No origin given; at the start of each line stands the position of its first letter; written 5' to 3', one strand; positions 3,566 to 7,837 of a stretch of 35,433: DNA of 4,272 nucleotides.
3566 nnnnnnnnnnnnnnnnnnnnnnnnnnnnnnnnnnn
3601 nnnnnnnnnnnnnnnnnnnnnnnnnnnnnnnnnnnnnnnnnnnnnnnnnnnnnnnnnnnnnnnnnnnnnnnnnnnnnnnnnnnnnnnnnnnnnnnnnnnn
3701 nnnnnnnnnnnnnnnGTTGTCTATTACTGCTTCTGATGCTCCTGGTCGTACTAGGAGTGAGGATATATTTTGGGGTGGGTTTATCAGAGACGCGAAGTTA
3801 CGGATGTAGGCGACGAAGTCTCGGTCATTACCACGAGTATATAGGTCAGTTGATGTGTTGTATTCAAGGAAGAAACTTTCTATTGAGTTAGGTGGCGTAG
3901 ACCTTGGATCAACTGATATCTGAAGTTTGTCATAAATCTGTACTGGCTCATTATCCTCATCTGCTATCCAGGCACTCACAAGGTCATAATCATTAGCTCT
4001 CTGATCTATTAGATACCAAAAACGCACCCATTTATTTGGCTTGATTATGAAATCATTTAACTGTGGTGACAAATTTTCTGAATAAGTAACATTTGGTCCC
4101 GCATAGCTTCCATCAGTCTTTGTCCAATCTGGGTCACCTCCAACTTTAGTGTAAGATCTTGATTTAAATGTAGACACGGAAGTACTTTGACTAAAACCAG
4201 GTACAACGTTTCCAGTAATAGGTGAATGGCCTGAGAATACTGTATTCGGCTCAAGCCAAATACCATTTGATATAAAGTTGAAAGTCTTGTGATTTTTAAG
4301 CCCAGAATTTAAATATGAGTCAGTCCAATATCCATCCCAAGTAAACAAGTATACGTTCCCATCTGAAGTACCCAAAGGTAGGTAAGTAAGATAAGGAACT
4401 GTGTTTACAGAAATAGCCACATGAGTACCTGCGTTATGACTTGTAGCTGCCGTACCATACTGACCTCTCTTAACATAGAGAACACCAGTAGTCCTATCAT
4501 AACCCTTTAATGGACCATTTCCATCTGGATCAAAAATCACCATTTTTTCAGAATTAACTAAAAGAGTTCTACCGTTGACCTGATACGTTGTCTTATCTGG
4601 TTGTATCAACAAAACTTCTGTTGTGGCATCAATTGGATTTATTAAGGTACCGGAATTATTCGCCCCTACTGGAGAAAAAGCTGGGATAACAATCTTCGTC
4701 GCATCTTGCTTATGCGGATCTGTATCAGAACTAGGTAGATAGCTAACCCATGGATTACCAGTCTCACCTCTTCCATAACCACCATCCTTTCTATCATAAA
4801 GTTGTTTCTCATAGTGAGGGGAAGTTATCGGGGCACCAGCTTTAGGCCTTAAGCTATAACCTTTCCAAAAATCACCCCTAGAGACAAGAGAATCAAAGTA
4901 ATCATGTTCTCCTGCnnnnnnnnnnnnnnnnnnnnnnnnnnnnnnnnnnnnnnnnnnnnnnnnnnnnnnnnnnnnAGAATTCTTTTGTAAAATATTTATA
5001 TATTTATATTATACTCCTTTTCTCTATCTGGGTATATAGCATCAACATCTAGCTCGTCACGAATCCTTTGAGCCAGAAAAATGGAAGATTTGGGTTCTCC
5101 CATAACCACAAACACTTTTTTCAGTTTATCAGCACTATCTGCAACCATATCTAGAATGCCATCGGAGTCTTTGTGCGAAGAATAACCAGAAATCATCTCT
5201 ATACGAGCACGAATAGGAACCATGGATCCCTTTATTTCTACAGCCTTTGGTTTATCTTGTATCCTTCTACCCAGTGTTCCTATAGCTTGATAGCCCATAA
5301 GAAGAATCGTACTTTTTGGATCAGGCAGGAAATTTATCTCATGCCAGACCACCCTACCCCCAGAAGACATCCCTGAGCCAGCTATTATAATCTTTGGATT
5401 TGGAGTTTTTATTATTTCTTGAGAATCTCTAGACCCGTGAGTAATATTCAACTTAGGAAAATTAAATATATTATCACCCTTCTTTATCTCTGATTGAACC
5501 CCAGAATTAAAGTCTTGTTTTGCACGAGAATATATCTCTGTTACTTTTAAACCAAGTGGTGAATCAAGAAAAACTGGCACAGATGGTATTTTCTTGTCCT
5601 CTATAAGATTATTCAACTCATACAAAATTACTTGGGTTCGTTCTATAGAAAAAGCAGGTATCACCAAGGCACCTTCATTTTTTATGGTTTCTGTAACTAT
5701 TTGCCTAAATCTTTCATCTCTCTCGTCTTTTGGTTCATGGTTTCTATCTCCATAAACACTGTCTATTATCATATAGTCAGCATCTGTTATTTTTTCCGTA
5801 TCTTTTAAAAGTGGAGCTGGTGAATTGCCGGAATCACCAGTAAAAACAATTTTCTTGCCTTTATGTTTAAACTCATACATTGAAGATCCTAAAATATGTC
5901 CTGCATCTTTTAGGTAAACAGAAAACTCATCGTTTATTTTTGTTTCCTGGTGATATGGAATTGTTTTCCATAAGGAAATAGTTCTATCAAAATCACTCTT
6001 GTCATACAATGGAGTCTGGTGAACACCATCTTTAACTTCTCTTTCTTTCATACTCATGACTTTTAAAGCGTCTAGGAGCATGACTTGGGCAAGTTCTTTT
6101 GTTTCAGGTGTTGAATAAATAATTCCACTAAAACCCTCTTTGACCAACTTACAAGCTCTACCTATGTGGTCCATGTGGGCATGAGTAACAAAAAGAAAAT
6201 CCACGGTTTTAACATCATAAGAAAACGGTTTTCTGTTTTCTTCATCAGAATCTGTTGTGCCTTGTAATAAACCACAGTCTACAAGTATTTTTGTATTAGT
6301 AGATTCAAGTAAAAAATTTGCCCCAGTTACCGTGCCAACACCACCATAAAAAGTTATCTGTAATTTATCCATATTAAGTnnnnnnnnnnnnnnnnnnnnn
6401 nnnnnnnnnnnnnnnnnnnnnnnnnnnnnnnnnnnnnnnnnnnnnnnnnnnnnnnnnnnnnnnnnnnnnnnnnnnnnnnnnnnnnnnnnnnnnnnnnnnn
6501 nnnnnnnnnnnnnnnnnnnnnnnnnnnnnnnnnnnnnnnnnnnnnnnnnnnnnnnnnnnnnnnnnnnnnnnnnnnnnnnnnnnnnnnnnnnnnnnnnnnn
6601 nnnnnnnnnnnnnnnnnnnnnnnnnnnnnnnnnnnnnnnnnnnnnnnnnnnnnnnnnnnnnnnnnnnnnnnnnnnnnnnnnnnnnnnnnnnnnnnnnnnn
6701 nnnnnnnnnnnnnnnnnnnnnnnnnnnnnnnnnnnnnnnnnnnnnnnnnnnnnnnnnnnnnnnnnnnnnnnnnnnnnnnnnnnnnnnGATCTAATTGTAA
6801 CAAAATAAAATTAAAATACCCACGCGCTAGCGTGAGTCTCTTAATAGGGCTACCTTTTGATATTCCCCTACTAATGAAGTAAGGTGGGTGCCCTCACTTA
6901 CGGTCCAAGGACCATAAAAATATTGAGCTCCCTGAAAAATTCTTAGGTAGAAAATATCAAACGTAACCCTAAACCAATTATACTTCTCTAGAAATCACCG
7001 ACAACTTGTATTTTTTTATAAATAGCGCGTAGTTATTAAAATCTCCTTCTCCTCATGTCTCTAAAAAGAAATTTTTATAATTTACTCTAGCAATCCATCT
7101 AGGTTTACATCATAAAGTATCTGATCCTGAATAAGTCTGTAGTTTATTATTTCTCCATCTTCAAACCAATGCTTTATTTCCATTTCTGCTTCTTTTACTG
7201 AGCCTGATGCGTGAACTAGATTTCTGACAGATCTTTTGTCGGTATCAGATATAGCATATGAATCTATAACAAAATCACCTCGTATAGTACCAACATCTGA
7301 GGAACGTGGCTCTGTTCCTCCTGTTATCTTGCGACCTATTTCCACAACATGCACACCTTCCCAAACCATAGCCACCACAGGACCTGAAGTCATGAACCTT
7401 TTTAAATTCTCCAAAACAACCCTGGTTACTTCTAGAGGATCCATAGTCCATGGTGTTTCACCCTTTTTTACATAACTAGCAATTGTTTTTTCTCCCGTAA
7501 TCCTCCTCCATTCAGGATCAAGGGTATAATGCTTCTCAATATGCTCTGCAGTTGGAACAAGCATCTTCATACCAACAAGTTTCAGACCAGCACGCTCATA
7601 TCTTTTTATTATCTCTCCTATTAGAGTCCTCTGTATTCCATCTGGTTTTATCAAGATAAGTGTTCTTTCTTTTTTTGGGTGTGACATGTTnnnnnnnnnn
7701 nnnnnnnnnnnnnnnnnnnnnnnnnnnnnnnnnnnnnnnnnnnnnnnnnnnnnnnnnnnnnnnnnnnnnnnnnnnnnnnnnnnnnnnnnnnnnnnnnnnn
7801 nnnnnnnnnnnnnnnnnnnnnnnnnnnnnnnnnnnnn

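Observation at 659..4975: Three-gene cohesin-dockerin module predicts a peptidoglycan-anchored anchor / adaptor / cargo surface assembly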

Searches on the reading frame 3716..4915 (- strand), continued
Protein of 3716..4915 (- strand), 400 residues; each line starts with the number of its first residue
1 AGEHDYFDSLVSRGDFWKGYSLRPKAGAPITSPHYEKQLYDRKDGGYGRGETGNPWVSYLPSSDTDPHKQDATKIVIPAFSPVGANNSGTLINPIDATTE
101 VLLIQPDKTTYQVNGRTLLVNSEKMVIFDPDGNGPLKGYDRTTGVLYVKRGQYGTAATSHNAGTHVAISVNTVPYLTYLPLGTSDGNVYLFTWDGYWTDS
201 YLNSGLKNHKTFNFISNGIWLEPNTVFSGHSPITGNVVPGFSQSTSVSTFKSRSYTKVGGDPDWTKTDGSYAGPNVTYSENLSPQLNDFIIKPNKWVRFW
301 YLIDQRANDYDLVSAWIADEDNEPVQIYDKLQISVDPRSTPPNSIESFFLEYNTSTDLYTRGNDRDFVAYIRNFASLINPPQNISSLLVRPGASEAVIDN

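Call 62: fold_search(model_id=the predicted structure, library=viral)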
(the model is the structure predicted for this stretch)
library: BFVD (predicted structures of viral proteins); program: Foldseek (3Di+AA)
matches with E <= 10: 891; with E <= 0.001: 73
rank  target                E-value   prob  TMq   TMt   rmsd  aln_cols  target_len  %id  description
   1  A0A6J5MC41            1.1e-07  1.00  0.21  0.25  22.9       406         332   10  Uncharacterized protein [uncultured Caudovirales phage]
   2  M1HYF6                2.3e-07  1.00  0.30  0.33  19.0       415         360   11  (no name in the UniProt tables at hand)
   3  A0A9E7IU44            3.7e-07  1.00  0.24  0.11  18.6       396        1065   10  (no name in the UniProt tables at hand)
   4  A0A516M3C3            4.4e-07  0.99  0.17  0.14  25.6       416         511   12  (no name in the UniProt tables at hand)
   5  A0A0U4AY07            9.5e-07  1.00  0.42  0.34   7.7       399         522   11  (no name in the UniProt tables at hand)
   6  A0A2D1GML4            9.5e-07  1.00  0.28  0.32  14.8       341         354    8  (no name in the UniProt tables at hand)
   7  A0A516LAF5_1          1.4e-06  1.00  0.26  0.11  16.1       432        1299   11  (no name in the UniProt tables at hand)
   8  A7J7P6                4.4e-06  1.00  0.31  0.32   5.2       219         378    9  Uncharacterized protein N542L [Paramecium bursaria Chlorella virus FR483]
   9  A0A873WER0            6.5e-06  0.99  0.24  0.11  20.8       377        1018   12  (no name in the UniProt tables at hand)
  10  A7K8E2                8.2e-06  1.00  0.30  0.24  24.1       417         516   10  Uncharacterized protein Z182R [Chlorovirus heliozoae]
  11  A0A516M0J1            8.6e-06  0.97  0.19  0.15  25.5       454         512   10  (no name in the UniProt tables at hand)
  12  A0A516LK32            1.2e-05  0.91  0.17  0.13  24.9       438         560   10  (no name in the UniProt tables at hand)
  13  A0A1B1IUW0            1.3e-05  1.00  0.25  0.44  15.6       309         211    8  (no name in the UniProt tables at hand)
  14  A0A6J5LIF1            1.3e-05  0.99  0.20  0.26  23.8       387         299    8  Uncharacterized protein [uncultured Caudovirales phage]
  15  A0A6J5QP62            1.4e-05  0.98  0.18  0.11  19.3       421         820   11  Uncharacterized protein [uncultured Caudovirales phage]
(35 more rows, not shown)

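Call 68: find_encoding_contigs(protein=P0005, flank=6000, max_places=1)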
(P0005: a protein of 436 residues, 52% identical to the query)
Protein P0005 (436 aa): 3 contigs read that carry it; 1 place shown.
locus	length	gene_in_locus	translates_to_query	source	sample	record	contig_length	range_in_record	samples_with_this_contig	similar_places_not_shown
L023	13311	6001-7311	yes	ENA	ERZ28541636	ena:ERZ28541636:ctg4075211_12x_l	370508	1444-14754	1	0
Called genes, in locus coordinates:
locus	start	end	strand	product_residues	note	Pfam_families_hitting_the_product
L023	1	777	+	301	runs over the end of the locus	PF00535:Glycos_transf_2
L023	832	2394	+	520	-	PF01943:Polysacc_synt, PF13440:Polysacc_synt_3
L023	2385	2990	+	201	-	PF02223:Thymidylate_kin (faint)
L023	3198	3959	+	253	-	PF13489:Methyltransf_23 (weak), PF01209:Ubie_methyltran, PF13847:Methyltransf_31, PF08241:Methyltransf_11, PF08242:Methyltransf_12, PF13649:Methyltransf_25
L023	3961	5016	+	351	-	-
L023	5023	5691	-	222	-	PF01209:Ubie_methyltran, PF13489:Methyltransf_23, PF13649:Methyltransf_25, PF13847:Methyltransf_31, PF08241:Methyltransf_11, PF08242:Methyltransf_12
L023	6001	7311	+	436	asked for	-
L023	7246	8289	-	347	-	PF13439:Glyco_transf_4 (weak), PF13579:Glyco_trans_4_4, PF00534:Glycos_transf_1, PF13692:Glyco_trans_1_4, PF13524:Glyco_trans_1_2 (weak)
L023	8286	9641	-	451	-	PF03721:UDPG_MGDP_dh_N, PF00984:UDPG_MGDP_dh, PF03720:UDPG_MGDP_dh_C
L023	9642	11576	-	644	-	PF13522:GATase_6, PF13537:GATase_7, PF00733:Asn_synthase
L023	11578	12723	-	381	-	PF13439:Glyco_transf_4, PF13579:Glyco_trans_4_4, PF20706:GT4-conflict, PF00534:Glycos_transf_1, PF13692:Glyco_trans_1_4, PF13524:Glyco_trans_1_2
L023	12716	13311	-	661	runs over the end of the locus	PF00884:Sulfatase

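Call 69: find_encoding_contigs(protein=P0016, flank=6000, max_places=1)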
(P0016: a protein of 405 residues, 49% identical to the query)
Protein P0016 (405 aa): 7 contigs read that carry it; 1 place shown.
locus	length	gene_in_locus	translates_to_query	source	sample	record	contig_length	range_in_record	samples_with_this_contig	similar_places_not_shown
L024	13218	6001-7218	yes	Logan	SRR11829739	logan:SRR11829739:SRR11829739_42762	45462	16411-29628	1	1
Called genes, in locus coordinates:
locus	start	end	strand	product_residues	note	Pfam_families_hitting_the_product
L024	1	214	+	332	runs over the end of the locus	PF13439:Glyco_transf_4, PF13579:Glyco_trans_4_4, PF00534:Glycos_transf_1 (faint), PF13692:Glyco_trans_1_4 (weak), PF13524:Glyco_trans_1_2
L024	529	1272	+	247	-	PF13489:Methyltransf_23 (weak), PF01209:Ubie_methyltran, PF13649:Methyltransf_25, PF13847:Methyltransf_31, PF08241:Methyltransf_11, PF08242:Methyltransf_12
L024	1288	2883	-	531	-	PF01943:Polysacc_synt, PF13440:Polysacc_synt_3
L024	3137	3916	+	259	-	PF01209:Ubie_methyltran, PF13489:Methyltransf_23, PF13847:Methyltransf_31, PF08241:Methyltransf_11, PF08242:Methyltransf_12, PF13649:Methyltransf_25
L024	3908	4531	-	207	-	-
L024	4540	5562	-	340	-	PF01636:APH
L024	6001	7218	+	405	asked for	-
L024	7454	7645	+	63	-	-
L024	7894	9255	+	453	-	PF05935:Arylsulfotrans, PF14269:Arylsulfotran_2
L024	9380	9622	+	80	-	-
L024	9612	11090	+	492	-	PF13469:Sulfotransfer_3 (weak)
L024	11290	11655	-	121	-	PF03050:DDE_Tnp_IS66, PF13817:DDE_Tnp_IS66_C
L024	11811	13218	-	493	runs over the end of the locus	PF12710:HAD (weak), PF01040:UbiA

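Call 70: find_encoding_contigs(protein=P0081, flank=6000, max_places=1)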
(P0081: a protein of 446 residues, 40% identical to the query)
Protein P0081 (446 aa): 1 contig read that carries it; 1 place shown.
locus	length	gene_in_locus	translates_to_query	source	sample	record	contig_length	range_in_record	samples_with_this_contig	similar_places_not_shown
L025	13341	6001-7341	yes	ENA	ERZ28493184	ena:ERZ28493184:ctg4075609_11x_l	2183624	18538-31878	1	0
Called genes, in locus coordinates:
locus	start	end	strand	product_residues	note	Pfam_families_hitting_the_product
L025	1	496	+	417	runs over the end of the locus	PF13439:Glyco_transf_4, PF13579:Glyco_trans_4_4, PF00534:Glycos_transf_1, PF13692:Glyco_trans_1_4, PF13524:Glyco_trans_1_2 (weak)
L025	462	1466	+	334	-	PF13489:Methyltransf_23, PF07021:MetW, PF08241:Methyltransf_11, PF08242:Methyltransf_12, PF13649:Methyltransf_25, PF13847:Methyltransf_31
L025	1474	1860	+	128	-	PF03721:UDPG_MGDP_dh_N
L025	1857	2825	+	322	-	PF03721:UDPG_MGDP_dh_N (weak), PF00984:UDPG_MGDP_dh, PF03720:UDPG_MGDP_dh_C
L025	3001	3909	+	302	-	PF13439:Glyco_transf_4 (weak), PF13579:Glyco_trans_4_4, PF00534:Glycos_transf_1 (weak), PF13692:Glyco_trans_1_4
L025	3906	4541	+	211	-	-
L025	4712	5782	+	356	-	PF13439:Glyco_transf_4, PF13579:Glyco_trans_4_4, PF00534:Glycos_transf_1, PF13692:Glyco_trans_1_4, PF13524:Glyco_trans_1_2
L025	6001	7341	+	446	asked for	-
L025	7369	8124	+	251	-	PF01209:Ubie_methyltran, PF13489:Methyltransf_23, PF13847:Methyltransf_31, PF08241:Methyltransf_11, PF08242:Methyltransf_12, PF13649:Methyltransf_25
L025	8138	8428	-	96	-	PF00534:Glycos_transf_1, PF13524:Glyco_trans_1_2, PF13692:Glyco_trans_1_4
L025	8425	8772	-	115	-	PF00534:Glycos_transf_1, PF13692:Glyco_trans_1_4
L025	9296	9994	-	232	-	PF00534:Glycos_transf_1, PF13692:Glyco_trans_1_4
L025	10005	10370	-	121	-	-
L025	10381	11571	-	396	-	PF07940:Hepar_II_III_C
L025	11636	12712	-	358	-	PF16889:Hepar_II_III_N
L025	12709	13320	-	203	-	PF01636:APH, PF19974:TCAD9 (weak)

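Call 71: search_protein_representatives(alignment_id=A1)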
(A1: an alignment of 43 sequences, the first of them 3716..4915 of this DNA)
Query: 43 sequences, 439 profile positions. Proteins with E-value up to 0.001 (for the whole library): 2144; up to 1e-10: 814; up to 1e-30: 368. The best 150 are listed.
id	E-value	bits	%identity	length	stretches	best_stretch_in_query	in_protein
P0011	1.4e-179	614.2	-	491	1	4-434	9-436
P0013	1.5e-170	584.4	-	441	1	10-436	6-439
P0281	3.2e-163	560.2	-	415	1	5-438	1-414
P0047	2.3e-155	534.3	-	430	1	4-438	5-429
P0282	8.2e-153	525.9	-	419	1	10-438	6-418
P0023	1.1e-152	525.6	-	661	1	6-424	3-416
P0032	2.2e-152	524.5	-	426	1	13-420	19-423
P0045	1.7e-150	518.3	-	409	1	5-437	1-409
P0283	2.4e-147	507.9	-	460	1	25-438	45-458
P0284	5.6e-147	506.7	-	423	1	26-434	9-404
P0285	1.7e-145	501.8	-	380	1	35-417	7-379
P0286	5.1e-145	500.3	-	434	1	10-437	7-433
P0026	5.1e-144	497.0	-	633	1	29-417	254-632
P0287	3.4e-143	494.2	-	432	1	5-437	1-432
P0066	3.0e-142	491.1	-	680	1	25-418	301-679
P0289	5.1e-142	490.4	-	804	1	28-430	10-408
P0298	2.7e-128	445.1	-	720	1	29-431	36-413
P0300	1.4e-127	442.8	-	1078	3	169-410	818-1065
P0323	1.5e-109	383.4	-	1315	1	36-417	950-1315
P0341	5.0e-100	352.0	-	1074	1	25-409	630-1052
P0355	1.7e-95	337.1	-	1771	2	166-407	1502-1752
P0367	1.1e-91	324.5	-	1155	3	32-336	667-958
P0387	9.5e-86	304.9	-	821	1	30-419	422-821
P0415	1.6e-76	274.5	-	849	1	32-410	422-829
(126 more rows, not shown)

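Call 72: search_protein_families(library=pfam, proteins=[P0289, P0298, P0300, P0323, P0341, P0355, P0367, P0387, P0415], max_evalue=0.001)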
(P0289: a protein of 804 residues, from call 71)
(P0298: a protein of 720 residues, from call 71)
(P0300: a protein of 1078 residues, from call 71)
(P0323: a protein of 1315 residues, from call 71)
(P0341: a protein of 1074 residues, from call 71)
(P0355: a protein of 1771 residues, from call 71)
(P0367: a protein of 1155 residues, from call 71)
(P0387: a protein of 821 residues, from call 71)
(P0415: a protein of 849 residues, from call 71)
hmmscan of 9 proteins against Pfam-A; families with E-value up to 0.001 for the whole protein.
P0289 (804 aa): 1 family
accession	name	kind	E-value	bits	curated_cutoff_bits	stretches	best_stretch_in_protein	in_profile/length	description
PF17957.7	Big_7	-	1.6e-16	61.1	24.1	1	408-476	1-70/70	Bacterial Ig domain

P0298 (720 aa): 5 families
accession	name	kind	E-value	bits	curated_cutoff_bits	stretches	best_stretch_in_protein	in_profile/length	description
PF13927.12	Ig_3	-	3.6e-06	27.8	30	1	412-486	2-78/78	Immunoglobulin domain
PF18962.6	Por_Secre_tail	-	4.5e-05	24.1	27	0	637-718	1-75/75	Secretion system C-terminal sorting domain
PF13585.12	CHU_C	-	7.3e-05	23.3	27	0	658-713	26-79/86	CHU_C Type IX secretion signal domain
PF13860.13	FlgD_ig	-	0.0002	21.7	27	0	660-709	24-78/79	FlgD Ig-like domain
PF07679.22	I-set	-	0.00041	20.8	23.7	0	412-497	1-88/90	Immunoglobulin I-set domain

P0300 (1078 aa): 3 families
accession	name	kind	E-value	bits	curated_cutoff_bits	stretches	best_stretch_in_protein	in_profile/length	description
PF09136.16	Glucodextran_B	-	6.9e-13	48.8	27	2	446-533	1-80/83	Glucodextranase, domain B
PF05345.18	He_PIG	-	5.6e-08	33.6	24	1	541-624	6-95/96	Putative Ig domain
PF19077.6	Big_13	-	0.00023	22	27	1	454-529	19-94/102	Bacterial Ig-like domain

P0323 (1315 aa): 1 family
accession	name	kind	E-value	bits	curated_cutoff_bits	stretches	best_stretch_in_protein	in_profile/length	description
PF18911.6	PKD_4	-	8.2e-07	29.4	27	1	11-76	17-78/85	PKD domain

P0341 (1074 aa): 1 family
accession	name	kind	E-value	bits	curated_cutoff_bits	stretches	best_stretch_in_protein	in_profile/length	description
PF05345.18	He_PIG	-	2.9e-05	24.9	24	1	547-635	3-95/96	Putative Ig domain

P0355 (1771 aa): 2 families
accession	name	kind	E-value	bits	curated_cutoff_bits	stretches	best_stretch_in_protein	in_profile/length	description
PF17957.7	Big_7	-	8.8e-17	62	24.1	2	213-255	1-45/70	Bacterial Ig domain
PF05345.18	He_PIG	-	8.3e-14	52.2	24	1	1205-1276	22-96/96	Putative Ig domain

P0367 (1155 aa): 3 families
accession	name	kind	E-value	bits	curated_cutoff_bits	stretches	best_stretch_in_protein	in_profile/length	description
PF09136.16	Glucodextran_B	-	5.4e-09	36.3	27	1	312-342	51-81/83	Glucodextranase, domain B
PF05345.18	He_PIG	-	1.4e-05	25.8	24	1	622-664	50-95/96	Putative Ig domain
PF19077.6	Big_13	-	0.00015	22.6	27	0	636-662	71-98/102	Bacterial Ig-like domain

P0387 (821 aa): 0 families

P0415 (849 aa): 2 families
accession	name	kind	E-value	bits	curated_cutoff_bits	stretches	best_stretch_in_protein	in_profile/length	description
PF09136.16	Glucodextran_B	-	3.2e-11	43.4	27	0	54-128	16-82/83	Glucodextranase, domain B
PF22352.2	K319L-like_PKD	-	2.9e-07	30.8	27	1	48-126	5-83/84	K319L-like, PKD domain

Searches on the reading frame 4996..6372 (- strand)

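Call 15: search_protein_families(library=pfam, proteins=[window:4996-6372:-], max_evalue=0.001)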
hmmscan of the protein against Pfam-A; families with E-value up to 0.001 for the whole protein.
window:4996-6372:- (458 aa): 5 families
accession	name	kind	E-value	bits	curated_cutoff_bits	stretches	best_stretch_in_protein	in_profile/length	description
PF10996.14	Beta-Casp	-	8.1e-31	107.5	27.7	1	246-371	1-120/120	Beta-Casp domain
PF16661.11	Lactamase_B_6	-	1.3e-15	57.7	27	1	21-179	1-160/193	Metallo-beta-lactamase superfamily domain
PF07521.17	RMMBL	-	9e-12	45.3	21.6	1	385-448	2-63/63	Zn-dependent metallo-hydrolase RNA specificity domain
PF00753.33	Lactamase_B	-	1.3e-10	42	22.7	1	19-189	8-158/196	Metallo-beta-lactamase superfamily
PF12706.13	Lactamase_B_2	-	1.7e-07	31.5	27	1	27-210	1-170/200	Beta-lactamase superfamily domain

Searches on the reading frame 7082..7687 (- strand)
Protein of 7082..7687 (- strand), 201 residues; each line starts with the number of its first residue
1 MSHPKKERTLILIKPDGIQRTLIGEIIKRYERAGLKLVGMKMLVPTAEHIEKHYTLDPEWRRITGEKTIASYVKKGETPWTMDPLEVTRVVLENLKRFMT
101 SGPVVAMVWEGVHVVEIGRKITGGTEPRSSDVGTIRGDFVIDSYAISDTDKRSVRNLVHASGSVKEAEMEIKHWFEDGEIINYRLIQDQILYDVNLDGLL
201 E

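Call 15: search_protein_families(library=pfam, proteins=[window:7082-7687:-], max_evalue=0.001)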
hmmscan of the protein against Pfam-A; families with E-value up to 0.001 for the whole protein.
window:7082-7687:- (201 aa): 1 family
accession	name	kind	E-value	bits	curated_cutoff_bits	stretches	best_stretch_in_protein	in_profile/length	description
PF00334.24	NDK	-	3.8e-39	134.1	27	2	91-180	56-135/135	Nucleoside diphosphate kinase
